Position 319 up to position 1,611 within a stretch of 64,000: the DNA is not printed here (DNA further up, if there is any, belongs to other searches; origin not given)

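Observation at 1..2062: RiPP-like operon: PqqD-family gene, a 96-aa Cys-free T/V/N/A/Q-rich peptide, and two overlapping paralogous radical-SAM genes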

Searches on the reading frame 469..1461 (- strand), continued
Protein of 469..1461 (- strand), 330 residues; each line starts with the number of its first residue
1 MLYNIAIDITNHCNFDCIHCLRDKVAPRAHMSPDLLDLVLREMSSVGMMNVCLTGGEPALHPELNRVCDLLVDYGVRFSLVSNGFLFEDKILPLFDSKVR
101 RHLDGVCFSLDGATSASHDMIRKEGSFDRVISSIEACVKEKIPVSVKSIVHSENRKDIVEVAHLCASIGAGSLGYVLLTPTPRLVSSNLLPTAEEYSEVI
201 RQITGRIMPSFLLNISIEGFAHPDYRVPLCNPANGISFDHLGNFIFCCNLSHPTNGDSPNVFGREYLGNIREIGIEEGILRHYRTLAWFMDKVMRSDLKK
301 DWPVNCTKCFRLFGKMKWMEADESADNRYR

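Call 67: search_protein_families(library=ncbifam, proteins=[L045:4173-4454:+, L045:4497-4982:+, L045:5000-6178:+, L045:6213-6569:+, L045:6641-7138:+, L045:7110-8153:+, L045:8158-9219:+, L045:9223-9489:+, L045:9482-9955:+], max_evalue=0.001)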
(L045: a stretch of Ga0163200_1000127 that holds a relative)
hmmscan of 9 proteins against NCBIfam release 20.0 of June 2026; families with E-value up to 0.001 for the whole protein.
L045:4173-4454:+ (93 aa): 0 families

L045:4497-4982:+ (161 aa): 2 families
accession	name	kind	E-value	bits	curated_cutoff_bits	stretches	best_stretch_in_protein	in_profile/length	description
TIGR04249.1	SCM_chp_ScmC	equivalog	6.7e-06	25.6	125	0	6-34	127-155/292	SynChlorMet cassette protein ScmC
TIGR04355.1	HprK_rel_B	hypoth_equivalog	0.00029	20.1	200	1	5-49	145-191/351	HprK-related kinase B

L045:5000-6178:+ (392 aa): 0 families

L045:6213-6569:+ (118 aa): 0 families

L045:6641-7138:+ (165 aa): 4 families
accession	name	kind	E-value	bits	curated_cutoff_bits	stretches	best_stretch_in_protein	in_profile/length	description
TIGR04249.1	SCM_chp_ScmC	equivalog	1.2e-06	28.1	125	1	2-47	123-170/292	SynChlorMet cassette protein ScmC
TIGR04355.1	HprK_rel_B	hypoth_equivalog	4.1e-06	26.2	200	1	2-51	142-193/351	HprK-related kinase B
TIGR03608.1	L_ocin_972_ABC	subfamily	7e-05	22.4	254.85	1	19-99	27-104/206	putative bacteriocin export ABC transporter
TIGR04352.1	HprK_rel_A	equivalog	0.00015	21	200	0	3-33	95-125/280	HprK-related kinase A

L045:7110-8153:+ (347 aa): 72 families (the best 25 are shown)
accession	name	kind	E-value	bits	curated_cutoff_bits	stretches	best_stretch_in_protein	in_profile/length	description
TIGR04250.1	SCM_rSAM_ScmE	equivalog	1.3e-48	165.7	400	1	8-324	2-325/358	SynChlorMet cassette radical SAM/SPASM protein ScmE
TIGR03962.1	mycofact_rSAM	equivalog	1.6e-45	155.8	265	1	3-345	6-332/339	mycofactocin radical SAM maturase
TIGR04545.1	rSAM_ahbD_hemeb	equivalog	6.2e-43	147.5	500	1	13-345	4-336/339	heme b synthase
TIGR04055.1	rSAM_NirJ2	equivalog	5.7e-42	144.4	500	1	14-345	5-323/326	putative heme d1 biosynthesis radical SAM protein NirJ2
NF050035.1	rSAM_WgK_link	exception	1.2e-37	129.8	650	2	3-168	3-168/367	radical SAM/SPASM peptide maturase WgkB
TIGR04054.1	rSAM_NirJ1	equivalog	1.4e-36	126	650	1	11-218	38-243/387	putative heme d1 biosynthesis radical SAM protein NirJ1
TIGR04051.1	rSAM_NirJ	equivalog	1.5e-35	122.9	515.45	1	11-346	4-348/354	heme d1 biosynthesis radical SAM protein NirJ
TIGR04053.2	TIGR04053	equivalog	7.4e-35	120.9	395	2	6-218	5-217/366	TIGR04053 family radical SAM/SPASM domain-containing protein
TIGR04133.1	rSAM_w_lipo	hypoth_equivalog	7e-32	110.7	425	1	14-323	29-328/350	TIGR04133 family radical SAM/SPASM protein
TIGR04347.1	pseudo_SAM_Halo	equivalog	3.3e-30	105.6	525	1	11-217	40-244/390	TIGR04347 family pseudo-SAM/SPASM protein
TIGR04546.1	rSAM_ahbC_deAc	equivalog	4.4e-30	104.8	650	2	11-216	41-244/390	12,18-didecarboxysiroheme deacetylase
NF045574.1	sacti_mat_StsB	exception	7.4e-29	100.9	625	2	10-180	97-265/466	StsB family radical SAM/SPASM domain sactipeptide maturase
TIGR04251.1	SCM_rSAM_ScmF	equivalog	1.6e-28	100.1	400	1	13-337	8-332/353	SynChlorMet cassette radical SAM/SPASM protein ScmF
TIGR04303.1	GeoRSP_rSAM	equivalog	2.2e-28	99.8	400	1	5-326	1-306/325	GeoRSP system radical SAM/SPASM protein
TIGR02109.1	PQQ_syn_pqqE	equivalog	6e-25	87.9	381.35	1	4-344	2-330/358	pyrroloquinoline quinone biosynthesis protein PqqE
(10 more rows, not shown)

L045:8158-9219:+ (353 aa): 81 families (the best 25 are shown)
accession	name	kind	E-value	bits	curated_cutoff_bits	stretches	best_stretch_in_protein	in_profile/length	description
TIGR04251.1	SCM_rSAM_ScmF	equivalog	6.5e-101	338.2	400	1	7-349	2-353/353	SynChlorMet cassette radical SAM/SPASM protein ScmF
TIGR04545.1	rSAM_ahbD_hemeb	equivalog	2.6e-52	178.4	500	2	15-194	6-187/339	heme b synthase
TIGR04055.1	rSAM_NirJ2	equivalog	4.3e-49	167.8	500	1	18-329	9-316/326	putative heme d1 biosynthesis radical SAM protein NirJ2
TIGR04053.2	TIGR04053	equivalog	2e-41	142.5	395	2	15-191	14-195/366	TIGR04053 family radical SAM/SPASM domain-containing protein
NF045574.1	sacti_mat_StsB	exception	2.1e-40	139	625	1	5-328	92-406/466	StsB family radical SAM/SPASM domain sactipeptide maturase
NF050035.1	rSAM_WgK_link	exception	5.6e-38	130.9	650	2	14-190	14-192/367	radical SAM/SPASM peptide maturase WgkB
TIGR04054.1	rSAM_NirJ1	equivalog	1.4e-37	129.2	650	2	11-194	38-222/387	putative heme d1 biosynthesis radical SAM protein NirJ1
TIGR04051.1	rSAM_NirJ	equivalog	4.1e-37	128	515.45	2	15-191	8-185/354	heme d1 biosynthesis radical SAM protein NirJ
TIGR04303.1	GeoRSP_rSAM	equivalog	6.4e-37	127.8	400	1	10-328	6-317/325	GeoRSP system radical SAM/SPASM protein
TIGR04546.1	rSAM_ahbC_deAc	equivalog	1.2e-33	116.5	650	1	11-195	41-226/390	12,18-didecarboxysiroheme deacetylase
TIGR04347.1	pseudo_SAM_Halo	equivalog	6.1e-33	114.6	525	2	10-192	39-222/390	TIGR04347 family pseudo-SAM/SPASM protein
TIGR04250.1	SCM_rSAM_ScmE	equivalog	2.9e-31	108.7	400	1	13-323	7-333/358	SynChlorMet cassette radical SAM/SPASM protein ScmE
TIGR03962.1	mycofact_rSAM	equivalog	1.1e-30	107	265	1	15-339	18-335/339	mycofactocin radical SAM maturase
TIGR02109.1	PQQ_syn_pqqE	equivalog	3.5e-27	95.3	381.35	1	18-323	16-318/358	pyrroloquinoline quinone biosynthesis protein PqqE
TIGR04133.1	rSAM_w_lipo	hypoth_equivalog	2.9e-24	85.7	425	1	4-317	19-331/350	TIGR04133 family radical SAM/SPASM protein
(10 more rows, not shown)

L045:9223-9489:+ (88 aa): 8 families
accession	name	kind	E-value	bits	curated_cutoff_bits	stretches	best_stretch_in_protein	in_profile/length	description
TIGR04248.1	SCM_PqqD_rel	equivalog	2.2e-15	56.6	100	1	10-85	5-80/84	SynChlorMet cassette protein ScmD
TIGR03859.1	PQQ_PqqD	equivalog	1.1e-09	38.1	46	1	29-86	25-80/81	pyrroloquinoline quinone biosynthesis peptide chaperone PqqD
TIGR04302.1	geo_PqqD_fam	equivalog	2.4e-09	37.5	100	1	30-87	46-101/102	GeoRSP system PqqD family peptide chaperone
NF033536.1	lasso_PqqD_Bac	exception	6.2e-08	32.7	80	1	10-87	11-87/88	lasso peptide biosynthesis PqqD family chaperone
NF050069.2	PqqD_rel_WgkC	exception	6.8e-07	29.2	110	1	5-80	6-80/103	PqqD family peptide maturation chaperone WgkC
NF033530.1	lasso_PqqD_Strm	exception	9e-07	29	70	1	21-84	14-76/78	lasso peptide biosynthesis PqqD family chaperone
NF002535.0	PRK02079.1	equivalog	9.1e-07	28.6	101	1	32-86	37-89/92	pyrroloquinoline quinone biosynthesis peptide chaperone PqqD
TIGR04353.1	PqqD_rel_X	equivalog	1e-06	29.6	35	1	17-86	2-73/74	HPr-rel-A system PqqD family peptide chaperone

L045:9482-9955:+ (157 aa): 2 families
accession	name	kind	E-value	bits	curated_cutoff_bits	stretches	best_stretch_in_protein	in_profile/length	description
TIGR02228.1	sigpep_I_arch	equivalog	2.6e-12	46.9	51.85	1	12-93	36-121/158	signal peptidase I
NF046067.1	SigPepSipWBacil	equivalog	0.00023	20.8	190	1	6-76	37-109/189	signal peptidase I SipW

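Call 74: search_solved_structures(query=L001:13535-14692:+, max_evalue=1)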
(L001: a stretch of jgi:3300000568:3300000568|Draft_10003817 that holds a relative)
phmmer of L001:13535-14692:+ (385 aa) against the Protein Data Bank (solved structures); distinct sequences matched with E-value up to 1: 0.
